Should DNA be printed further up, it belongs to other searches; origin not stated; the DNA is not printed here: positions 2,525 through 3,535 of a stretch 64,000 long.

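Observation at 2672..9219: Two paralogous secreted proteins sharing an SLH-like, Cys-containing C-terminal module but different unknown N-terminal domains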

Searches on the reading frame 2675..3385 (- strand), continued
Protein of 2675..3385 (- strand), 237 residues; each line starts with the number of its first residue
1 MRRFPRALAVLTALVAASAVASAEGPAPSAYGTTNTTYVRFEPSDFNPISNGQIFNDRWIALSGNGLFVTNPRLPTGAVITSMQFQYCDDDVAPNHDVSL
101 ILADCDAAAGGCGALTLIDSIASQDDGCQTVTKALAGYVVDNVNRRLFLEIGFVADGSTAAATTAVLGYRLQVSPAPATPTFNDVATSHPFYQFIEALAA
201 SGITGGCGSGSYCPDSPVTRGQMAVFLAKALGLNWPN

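Call 43: find_homologous_proteins(query=A2, max_evalue=1e-20)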
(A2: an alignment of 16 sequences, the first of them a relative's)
Query A2 (16 sequences) (433 aa, profile of the alignment): 287 proteins with E <= 1e-20 among 8000 candidates; the best 120 are listed.
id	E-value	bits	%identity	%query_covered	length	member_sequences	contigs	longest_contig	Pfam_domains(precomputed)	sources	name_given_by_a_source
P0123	2.1e-183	628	61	100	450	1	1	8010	PF04230.20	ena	-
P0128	3.9e-182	624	60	100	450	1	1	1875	PF04230.20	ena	-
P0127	1.1e-181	622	59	100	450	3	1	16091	PF04230.20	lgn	-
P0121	1.1e-169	583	100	100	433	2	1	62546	PF04230.20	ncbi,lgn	-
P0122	1.5e-168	579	53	99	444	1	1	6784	PF04230.20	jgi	jgi:polysaccharide pyruvyl transferase WcaK-like protein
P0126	6.9e-166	570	57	96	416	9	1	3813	PF04230.20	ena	-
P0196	1.5e-161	556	88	100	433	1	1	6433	PF04230.20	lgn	-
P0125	5.4e-160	551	51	97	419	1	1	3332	PF04230.20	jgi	jgi:polysaccharide pyruvyl transferase CsaB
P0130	1.4e-133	464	33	76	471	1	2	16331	PF04230.20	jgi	jgi:polysaccharide pyruvyl transferase CsaB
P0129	4.6e-132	459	64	68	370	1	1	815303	PF04230.20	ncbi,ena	-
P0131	3.0e-113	397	31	73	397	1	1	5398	PF04230.20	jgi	jgi:polysaccharide pyruvyl transferase CsaB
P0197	7.0e-112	392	85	77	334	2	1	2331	PF04230.20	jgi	jgi:colanic acid/amylovoran biosynthesis protein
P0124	1.0e-109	385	49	64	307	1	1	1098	PF04230.20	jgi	jgi:polysaccharide pyruvyl transferase WcaK-like protein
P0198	1.4e-96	342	29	86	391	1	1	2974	PF04230.20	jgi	jgi:polysaccharide pyruvyl transferase CsaB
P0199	3.2e-96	341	28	86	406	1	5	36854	PF04230.20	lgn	-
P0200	1.4e-95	339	34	71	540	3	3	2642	PF04230.20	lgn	-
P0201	6.3e-95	337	30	72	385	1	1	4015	PF04230.20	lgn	-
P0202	2.9e-94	334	27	82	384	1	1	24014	PF04230.20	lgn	-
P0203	6.8e-94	333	32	82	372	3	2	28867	PF04230.20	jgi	jgi:polysaccharide pyruvyl transferase CsaB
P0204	1.1e-93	333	29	73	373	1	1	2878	PF04230.20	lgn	-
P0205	1.1e-93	332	31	82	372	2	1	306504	PF04230.20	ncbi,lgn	ncbi:polysaccharide pyruvyl transferase CsaB [Desulfotomaculum varum]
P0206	1.2e-93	332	29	73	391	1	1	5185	PF04230.20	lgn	-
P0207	1.3e-93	332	28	86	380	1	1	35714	PF04230.20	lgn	-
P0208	1.4e-93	332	29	85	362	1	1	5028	PF04230.20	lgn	-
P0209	1.4e-93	332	31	84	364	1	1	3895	PF04230.20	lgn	-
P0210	2.7e-93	331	30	71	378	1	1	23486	PF04230.20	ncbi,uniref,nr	ncbi:polysaccharide pyruvyl transferase CsaB [Desulforamulus aquiferis]|uniref:Polysaccharide pyruvy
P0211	5.1e-93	330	31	72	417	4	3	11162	PF04230.20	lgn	-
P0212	1.0e-92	329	34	96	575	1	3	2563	PF04230.20,PF24922.1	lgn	-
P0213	1.5e-92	329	26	87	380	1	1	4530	PF04230.20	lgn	-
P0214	1.8e-92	329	30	82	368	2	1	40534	PF04230.20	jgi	-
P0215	3.0e-92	328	26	89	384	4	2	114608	PF04230.20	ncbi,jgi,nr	ncbi:MAG: polysaccharide pyruvyl transferase CsaB [Vampirovibrio sp.]|jgi:polysaccharide pyruvyl tra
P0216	4.2e-92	327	30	73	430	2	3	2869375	PF04230.20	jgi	jgi:polysaccharide pyruvyl transferase CsaB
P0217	5.0e-92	327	30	79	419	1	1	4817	PF04230.20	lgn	-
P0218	6.7e-92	327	29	76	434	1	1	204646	PF04230.20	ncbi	-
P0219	1.6e-91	325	28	86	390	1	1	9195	PF04230.20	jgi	jgi:polysaccharide pyruvyl transferase CsaB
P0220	1.8e-91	325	27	86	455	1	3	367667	PF04230.20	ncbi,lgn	-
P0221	2.1e-91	325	29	75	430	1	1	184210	PF04230.20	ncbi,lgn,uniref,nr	ncbi:polysaccharide pyruvyl transferase CsaB [Vampirovibrio chlorellavorus]|uniref:polysaccharide py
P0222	2.3e-91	325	29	71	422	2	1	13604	PF04230.20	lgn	-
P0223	2.9e-91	325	29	71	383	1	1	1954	PF04230.20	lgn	-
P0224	3.0e-91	325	31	74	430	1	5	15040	PF04230.20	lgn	-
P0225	3.3e-91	324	28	76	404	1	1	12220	PF04230.20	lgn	-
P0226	3.6e-91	324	29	87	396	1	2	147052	PF04230.20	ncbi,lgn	-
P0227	4.7e-91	324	29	74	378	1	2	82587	PF04230.20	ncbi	ncbi:MAG: polysaccharide pyruvyl transferase CsaB [Bacillota bacterium]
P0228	7.1e-91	323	30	71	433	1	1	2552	PF04230.20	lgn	-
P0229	7.5e-91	323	28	75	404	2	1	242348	PF04230.20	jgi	jgi:polysaccharide pyruvyl transferase CsaB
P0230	9.0e-91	323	33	82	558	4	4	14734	PF04230.20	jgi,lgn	jgi:polysaccharide pyruvyl transferase CsaB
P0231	1.2e-90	323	29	73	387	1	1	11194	PF04230.20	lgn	-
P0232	1.5e-90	322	29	83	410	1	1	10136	PF04230.20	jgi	jgi:polysaccharide pyruvyl transferase CsaB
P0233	1.8e-90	322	27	89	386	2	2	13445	PF04230.20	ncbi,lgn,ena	-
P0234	1.9e-90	322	31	82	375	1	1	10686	PF04230.20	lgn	-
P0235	2.5e-90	321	28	73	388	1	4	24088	PF04230.20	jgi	jgi:polysaccharide pyruvyl transferase CsaB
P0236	3.3e-90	321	28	79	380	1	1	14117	PF04230.20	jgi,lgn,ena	-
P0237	4.7e-90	321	27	89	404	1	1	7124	PF04230.20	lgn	-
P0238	5.9e-90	320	29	86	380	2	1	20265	PF04230.20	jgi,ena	jgi:polysaccharide pyruvyl transferase CsaB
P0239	8.4e-90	320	29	74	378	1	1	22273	PF04230.20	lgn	-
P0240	9.5e-90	320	29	72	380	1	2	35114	PF04230.20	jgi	jgi:polysaccharide pyruvyl transferase CsaB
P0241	1.4e-89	319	29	75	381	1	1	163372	PF04230.20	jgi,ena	-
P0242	1.6e-89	319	28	74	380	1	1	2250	PF04230.20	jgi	jgi:polysaccharide pyruvyl transferase CsaB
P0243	2.3e-89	318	27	73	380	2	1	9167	PF04230.20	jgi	jgi:polysaccharide pyruvyl transferase CsaB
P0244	3.4e-89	318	33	88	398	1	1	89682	PF04230.20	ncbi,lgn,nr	ncbi:MAG: polysaccharide pyruvyl transferase CsaB [Candidatus Sericytochromatia bacterium]|nr:polysa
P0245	3.8e-89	318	28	86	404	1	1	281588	PF04230.20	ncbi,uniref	ncbi:polysaccharide pyruvyl transferase CsaB [Vampirovibrio sp.]|uniref:polysaccharide pyruvyl trans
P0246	3.9e-89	318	30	87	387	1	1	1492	PF04230.20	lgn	-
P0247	5.3e-89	317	27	86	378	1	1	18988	PF04230.20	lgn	-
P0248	6.4e-89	317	30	84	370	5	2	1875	PF04230.20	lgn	-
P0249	8.6e-89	316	28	71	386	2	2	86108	PF04230.20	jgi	jgi:polysaccharide pyruvyl transferase CsaB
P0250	1.6e-88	316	36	83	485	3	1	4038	PF04230.20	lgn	-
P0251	2.9e-88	315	27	86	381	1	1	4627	PF04230.20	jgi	jgi:polysaccharide pyruvyl transferase CsaB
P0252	3.1e-88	315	34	86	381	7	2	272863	PF04230.20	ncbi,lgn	-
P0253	3.6e-88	314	28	75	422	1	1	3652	PF04230.20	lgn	-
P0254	7.1e-88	313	28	87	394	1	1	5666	PF04230.20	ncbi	-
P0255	1.8e-87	312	27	74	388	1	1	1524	PF04230.20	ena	-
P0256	2.6e-87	312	28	74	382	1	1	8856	PF04230.20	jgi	-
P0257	6.1e-87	310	28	89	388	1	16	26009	PF04230.20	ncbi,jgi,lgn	ncbi:MAG TPA: polysaccharide pyruvyl transferase CsaB [Oculatellaceae cyanobacterium]|jgi:polysaccha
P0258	7.3e-87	310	30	72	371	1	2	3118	PF04230.20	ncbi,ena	-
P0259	1.4e-86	309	29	71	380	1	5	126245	PF04230.20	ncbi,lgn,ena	-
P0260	3.5e-86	308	28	73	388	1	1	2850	PF04230.20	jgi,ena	-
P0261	5.7e-86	307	30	75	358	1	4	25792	PF04230.20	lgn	-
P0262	1.1e-85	306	28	74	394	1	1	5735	PF04230.20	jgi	jgi:polysaccharide pyruvyl transferase CsaB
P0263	1.2e-85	306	36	71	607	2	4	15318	PF04230.20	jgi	jgi:polysaccharide pyruvyl transferase CsaB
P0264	4.8e-85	304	30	85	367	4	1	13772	PF04230.20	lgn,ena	-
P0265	7.3e-85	303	31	85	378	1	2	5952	PF04230.20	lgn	-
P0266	8.3e-85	303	27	87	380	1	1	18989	PF04230.20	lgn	-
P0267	1.2e-84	303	26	73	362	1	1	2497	PF04230.20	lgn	-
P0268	1.3e-84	303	26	76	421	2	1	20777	PF04230.20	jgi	jgi:polysaccharide pyruvyl transferase CsaB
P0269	1.4e-84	303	29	87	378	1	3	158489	PF04230.20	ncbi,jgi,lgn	ncbi:MAG TPA: polysaccharide pyruvyl transferase CsaB [Coleofasciculaceae cyanobacterium]|jgi:polysa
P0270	1.6e-84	302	34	76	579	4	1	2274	PF04230.20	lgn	-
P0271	2.4e-84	302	31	73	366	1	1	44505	PF04230.20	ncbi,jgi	jgi:polysaccharide pyruvyl transferase CsaB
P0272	3.7e-84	301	35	84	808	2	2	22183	PF04230.20,PF13692.13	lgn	-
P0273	8.3e-84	300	33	71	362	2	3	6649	PF04230.20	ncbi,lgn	-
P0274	1.5e-83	299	33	71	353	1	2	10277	PF04230.20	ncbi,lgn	-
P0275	5.3e-83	297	30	75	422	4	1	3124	PF04230.20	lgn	-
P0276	6.7e-83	297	29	71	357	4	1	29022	PF04230.20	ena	-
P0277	1.3e-82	296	34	73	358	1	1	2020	PF04230.20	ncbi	-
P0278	3.9e-82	294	28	71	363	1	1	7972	PF04230.20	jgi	jgi:polysaccharide pyruvyl transferase CsaB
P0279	5.8e-82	294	26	90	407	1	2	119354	PF04230.20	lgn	-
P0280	3.8e-81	291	32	80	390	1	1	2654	PF04230.20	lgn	-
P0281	4.7e-81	291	27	74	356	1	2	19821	PF04230.20,PF13579.13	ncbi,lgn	ncbi:MAG: polysaccharide pyruvyl transferase CsaB [Bacillota bacterium]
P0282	1.5e-80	289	33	73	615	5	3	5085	PF04230.20,PF03808.20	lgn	-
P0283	2.8e-80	288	29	73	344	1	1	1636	PF04230.20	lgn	-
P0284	4.0e-80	288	35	73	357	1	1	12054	PF04230.20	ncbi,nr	ncbi:MAG TPA: polysaccharide pyruvyl transferase CsaB [bacterium]|nr:polysaccharide pyruvyl transfer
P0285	4.3e-80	288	28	83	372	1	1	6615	PF04230.20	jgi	jgi:polysaccharide pyruvyl transferase CsaB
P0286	5.0e-80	288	31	73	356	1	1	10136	PF04230.20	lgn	-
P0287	9.8e-80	287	28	76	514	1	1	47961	PF04230.20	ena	-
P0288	1.3e-79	286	29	73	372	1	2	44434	PF04230.20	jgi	jgi:polysaccharide pyruvyl transferase CsaB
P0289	1.8e-79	286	22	71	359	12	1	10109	PF04230.20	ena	-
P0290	2.5e-79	285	31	72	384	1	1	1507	PF04230.20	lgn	-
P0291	4.6e-79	284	34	71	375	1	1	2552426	PF04230.20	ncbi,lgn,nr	ncbi:MAG: polysaccharide pyruvyl transferase CsaB [Vampirovibrionales bacterium]|nr:polysaccharide p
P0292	7.0e-79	284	34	73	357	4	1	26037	PF04230.20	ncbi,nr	ncbi:MAG TPA: polysaccharide pyruvyl transferase CsaB [bacterium]|nr:polysaccharide pyruvyl transfer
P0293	7.0e-79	284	33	74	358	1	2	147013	PF04230.20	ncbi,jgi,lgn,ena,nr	ncbi:MAG TPA: polysaccharide pyruvyl transferase CsaB [bacterium]|nr:polysaccharide pyruvyl transfer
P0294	1.0e-78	283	34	51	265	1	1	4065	PF04230.20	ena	-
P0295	1.2e-78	283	34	73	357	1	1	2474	PF04230.20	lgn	-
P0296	1.5e-78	283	33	73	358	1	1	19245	PF04230.20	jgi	jgi:polysaccharide pyruvyl transferase CsaB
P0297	1.5e-78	283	29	75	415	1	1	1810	PF04230.20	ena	-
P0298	2.0e-78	282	26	75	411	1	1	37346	PF04230.20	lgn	-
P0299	2.1e-78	282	27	73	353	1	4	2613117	PF04230.20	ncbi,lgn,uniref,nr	ncbi:polysaccharide pyruvyl transferase CsaB [Halanaerobium hydrogeniformans]|uniref:Polysaccharide 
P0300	2.2e-78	282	30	73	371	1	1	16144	PF04230.20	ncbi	-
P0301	2.2e-78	282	35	74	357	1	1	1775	PF04230.20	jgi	jgi:polysaccharide pyruvyl transferase CsaB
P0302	2.3e-78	282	32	72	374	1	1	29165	PF04230.20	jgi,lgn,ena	jgi:polysaccharide pyruvyl transferase CsaB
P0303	4.8e-78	281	26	85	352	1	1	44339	PF04230.20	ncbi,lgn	-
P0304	5.9e-78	281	27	82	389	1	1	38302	PF04230.20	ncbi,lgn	ncbi:MAG: polysaccharide pyruvyl transferase CsaB [Cyanobacteria bacterium P01_H01_bin.74]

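Call 50: search_protein_families(library=pfam, proteins=[L030:2-2932:+, L030:3065-6073:-, L034:16259-19270:+, L029:9658-11367:+, L054:18522-20174:-, L066:13271-15235:-, L006:5887-6876:-, L058:8781-9830:+, L007:12673-15165:+, L062:6829-8817:+], max_evalue=0.001)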
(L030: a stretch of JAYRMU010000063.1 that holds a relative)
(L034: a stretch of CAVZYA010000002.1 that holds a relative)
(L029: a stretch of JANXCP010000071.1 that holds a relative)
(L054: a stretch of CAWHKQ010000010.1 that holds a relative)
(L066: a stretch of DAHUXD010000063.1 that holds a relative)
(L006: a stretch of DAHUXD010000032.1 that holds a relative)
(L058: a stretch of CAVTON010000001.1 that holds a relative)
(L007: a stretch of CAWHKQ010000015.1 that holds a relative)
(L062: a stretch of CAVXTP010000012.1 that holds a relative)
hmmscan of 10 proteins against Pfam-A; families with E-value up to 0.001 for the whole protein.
L030:2-2932:+ (976 aa): 2 families
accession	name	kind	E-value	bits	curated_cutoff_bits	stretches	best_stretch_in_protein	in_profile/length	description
PF00395.25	SLH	-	1.2e-12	48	20.8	1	796-838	2-44/44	S-layer homology domain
PF01833.30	TIG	-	3.4e-09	37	20.9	1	711-784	1-75/84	IPT/TIG domain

L030:3065-6073:- (1002 aa): 2 families
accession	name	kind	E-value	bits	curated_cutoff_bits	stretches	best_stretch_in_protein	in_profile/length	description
PF00395.25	SLH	-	1.1e-13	51.4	20.8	1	823-865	2-44/44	S-layer homology domain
PF01833.30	TIG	-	0.0004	20.8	20.9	1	740-811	1-76/84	IPT/TIG domain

L034:16259-19270:+ (1003 aa): 8 families
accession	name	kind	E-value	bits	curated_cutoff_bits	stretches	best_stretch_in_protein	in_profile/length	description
PF13688.12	Reprolysin_5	-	7.2e-21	75.7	27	1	191-370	7-186/196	Metallo-peptidase family M12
PF01833.30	TIG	-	9.5e-15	54.8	20.9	1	415-488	1-76/84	IPT/TIG domain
PF13582.12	Reprolysin_3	-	9.3e-14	52.4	22.4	1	212-336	3-123/123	Metallo-peptidase family M12B Reprolysin-like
PF13583.11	Reprolysin_4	-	1.1e-11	45.3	22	1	190-372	6-177/203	Metallo-peptidase family M12B Reprolysin-like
PF00395.25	SLH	-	7.8e-09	35.8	20.8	0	948-990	2-44/44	S-layer homology domain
PF13574.12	Reprolysin_2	-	5.4e-08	33.4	27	1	215-370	10-172/195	Metallo-peptidase family M12B Reprolysin-like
PF01421.25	Reprolysin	-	1.3e-07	32.3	20.8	1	190-350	4-166/200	Reprolysin (M12B) family zinc metalloprotease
PF19408.5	PKD_6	-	0.00086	20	25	1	585-648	7-71/82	PKD-like domain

L029:9658-11367:+ (569 aa): 1 family
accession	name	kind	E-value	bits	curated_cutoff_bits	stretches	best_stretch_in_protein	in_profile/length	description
PF00395.25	SLH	-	1.5e-25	89.3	20.8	3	387-429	2-44/44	S-layer homology domain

L054:18522-20174:- (550 aa): 3 families
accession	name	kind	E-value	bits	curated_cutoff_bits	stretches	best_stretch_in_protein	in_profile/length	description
PF00395.25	SLH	-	1.4e-12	47.8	20.8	1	372-414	2-44/44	S-layer homology domain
PF01833.30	TIG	-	8e-11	42.2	20.9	1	288-358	1-72/84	IPT/TIG domain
PF24453.1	DUF7569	-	0.00096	19.6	27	0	430-450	27-47/70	Family of unknown function (DUF7569)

L066:13271-15235:- (654 aa): 2 families
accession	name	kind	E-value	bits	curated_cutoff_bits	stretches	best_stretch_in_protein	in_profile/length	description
PF00395.25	SLH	-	2.2e-17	63.2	20.8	1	275-318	1-44/44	S-layer homology domain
PF00127.26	Copper-bind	-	7.1e-05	23.6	21.2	1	567-645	18-99/99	Copper binding proteins, plastocyanin/azurin family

L006:5887-6876:- (329 aa): 3 families
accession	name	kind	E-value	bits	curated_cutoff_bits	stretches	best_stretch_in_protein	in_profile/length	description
PF00395.25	SLH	-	1.7e-13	50.8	20.8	1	149-191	2-44/44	S-layer homology domain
PF01833.30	TIG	-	6.9e-10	39.2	20.9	1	59-134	4-80/84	IPT/TIG domain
PF24453.1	DUF7569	-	0.00087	19.7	27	0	279-292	36-49/70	Family of unknown function (DUF7569)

L058:8781-9830:+ (349 aa): 2 families
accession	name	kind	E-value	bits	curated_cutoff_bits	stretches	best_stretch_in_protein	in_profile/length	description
PF00395.25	SLH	-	2e-12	47.3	20.8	1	163-205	2-44/44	S-layer homology domain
PF19408.5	PKD_6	-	9.6e-08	32.7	25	1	84-154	7-76/82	PKD-like domain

L007:12673-15165:+ (830 aa): 4 families
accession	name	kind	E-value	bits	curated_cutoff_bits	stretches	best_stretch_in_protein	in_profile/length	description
PF00395.25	SLH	-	1e-17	64.2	20.8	2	715-757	2-44/44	S-layer homology domain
PF01833.30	TIG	-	3.2e-11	43.5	20.9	1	572-641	5-76/84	IPT/TIG domain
PF05048.19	NosD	-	8.9e-05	22.5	23.6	0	210-315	81-168/212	Periplasmic copper-binding protein (NosD)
PF13229.12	Beta_helix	-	0.00099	19.2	25.9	0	270-398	23-125/158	Right handed beta helix region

L062:6829-8817:+ (662 aa): 3 families
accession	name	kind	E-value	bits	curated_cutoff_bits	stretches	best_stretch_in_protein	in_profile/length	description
PF01833.30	TIG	-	1.8e-11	44.3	20.9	1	401-473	1-75/84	IPT/TIG domain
PF00395.25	SLH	-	6.2e-08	32.9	20.8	0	560-589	15-44/44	S-layer homology domain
PF24453.1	DUF7569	-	8e-05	23.1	27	0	615-629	37-51/70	Family of unknown function (DUF7569)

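Call 51: search_dna_similar(query=P0082, collection=plasmids, mode=protein, max_evalue=0.00001, max_rows=25)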
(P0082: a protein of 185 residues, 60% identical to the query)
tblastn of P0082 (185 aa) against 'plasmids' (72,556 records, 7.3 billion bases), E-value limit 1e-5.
Records with a match: 196; places in all: 228; records where one place covers at least 80% of the query: 195.
Best place of each record, by identity: <60% 196.
By first word of the organism name: Bacillus 191; Sporosarcina 1; Klebsiella 1; Paenarthrobacter 1; Pseudarthrobacter 1; Paenibacillus 1.
By predicted mobility (MOB-suite, as given by PLSDB): conjugative 112; non-mobilizable 72; mobilizable 12.
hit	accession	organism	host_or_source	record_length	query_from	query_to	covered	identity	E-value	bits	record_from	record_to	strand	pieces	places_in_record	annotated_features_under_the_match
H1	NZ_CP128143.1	Bacillus mycoides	bacterial isolate,field soil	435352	4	185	98%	33.2%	5e-9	62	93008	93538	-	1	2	S-layer homology domain-containing protein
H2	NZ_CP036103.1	Bacillus mycoides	cell culture,soil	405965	4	185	98%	33.2%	5e-9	62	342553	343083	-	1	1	S-layer homology domain-containing protein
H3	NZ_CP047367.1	Bacillus nitratireducens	Solanum lycopersicum L.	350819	4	185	98%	33.2%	5e-8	59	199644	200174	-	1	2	S-layer homology domain-containing protein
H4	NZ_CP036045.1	Bacillus mycoides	cell culture,soil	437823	1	179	97%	33.3%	2e-10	66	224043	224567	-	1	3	S-layer homology domain-containing protein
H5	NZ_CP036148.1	Bacillus mycoides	cell culture,soil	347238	1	179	97%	33.3%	3e-10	66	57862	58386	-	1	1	S-layer homology domain-containing protein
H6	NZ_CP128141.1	Bacillus mycoides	bacterial isolate,field soil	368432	1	179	97%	33.3%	3e-10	66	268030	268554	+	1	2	S-layer homology domain-containing protein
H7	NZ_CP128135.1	Bacillus mycoides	bacterial isolate,field soil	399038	1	179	97%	33.3%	3e-10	66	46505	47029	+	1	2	S-layer homology domain-containing protein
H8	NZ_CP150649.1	Bacillus mycoides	cell culture,soil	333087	1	179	97%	33.3%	4e-10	65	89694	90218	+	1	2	S-layer homology domain-containing protein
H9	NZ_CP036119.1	Bacillus mycoides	cell culture,soil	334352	1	179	97%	33.3%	4e-10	65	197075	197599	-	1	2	S-layer homology domain-containing protein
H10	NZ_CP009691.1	Bacillus mycoides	soil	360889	1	179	97%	33.3%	4e-10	65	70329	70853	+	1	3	S-layer homology domain-containing protein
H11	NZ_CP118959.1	Bacillus mycoides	Soil,Type strain bacterial culture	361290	1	179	97%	33.3%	4e-10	65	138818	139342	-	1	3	S-layer homology domain-containing protein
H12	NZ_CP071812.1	Bacillus mycoides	cell culture,soil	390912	1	179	97%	33.3%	4e-10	65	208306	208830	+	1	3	S-layer homology domain-containing protein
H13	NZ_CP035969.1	Bacillus mycoides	cell culture,soil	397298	1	179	97%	33.3%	4e-10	65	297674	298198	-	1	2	S-layer homology domain-containing protein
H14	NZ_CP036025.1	Bacillus mycoides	cell culture,soil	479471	4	180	96%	33.5%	2e-9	63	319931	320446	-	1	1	S-layer homology domain-containing protein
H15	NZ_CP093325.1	Bacillus sp. N5-665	whole organism,peat soil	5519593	4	181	96%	32.6%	2e-11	69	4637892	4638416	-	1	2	none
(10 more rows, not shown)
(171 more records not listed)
